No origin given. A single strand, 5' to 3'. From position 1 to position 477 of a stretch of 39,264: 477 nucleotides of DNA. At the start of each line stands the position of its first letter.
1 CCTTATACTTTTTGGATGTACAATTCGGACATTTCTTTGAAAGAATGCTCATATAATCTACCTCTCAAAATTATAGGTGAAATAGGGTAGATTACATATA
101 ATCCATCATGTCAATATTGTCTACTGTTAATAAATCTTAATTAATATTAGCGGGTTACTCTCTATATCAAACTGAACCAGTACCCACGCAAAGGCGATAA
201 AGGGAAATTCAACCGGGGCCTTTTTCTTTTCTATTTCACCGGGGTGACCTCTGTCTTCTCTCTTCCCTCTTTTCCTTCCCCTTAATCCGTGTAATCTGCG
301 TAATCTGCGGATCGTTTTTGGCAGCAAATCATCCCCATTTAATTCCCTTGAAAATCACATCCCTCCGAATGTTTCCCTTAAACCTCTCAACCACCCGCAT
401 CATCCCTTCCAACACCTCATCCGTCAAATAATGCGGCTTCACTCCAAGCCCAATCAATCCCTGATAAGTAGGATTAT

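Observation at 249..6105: Intergenic space is built from tandem heptanucleotide arrays of many unrelated unit sequences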

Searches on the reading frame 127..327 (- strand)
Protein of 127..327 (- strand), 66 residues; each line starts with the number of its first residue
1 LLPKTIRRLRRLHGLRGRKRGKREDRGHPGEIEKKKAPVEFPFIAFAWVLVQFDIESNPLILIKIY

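Call 64: search_protein_families(library=pfam, proteins=[window:127-327:-], max_evalue=0.01)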
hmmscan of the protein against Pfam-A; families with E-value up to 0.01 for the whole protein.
window:127-327:- (66 aa): 0 families
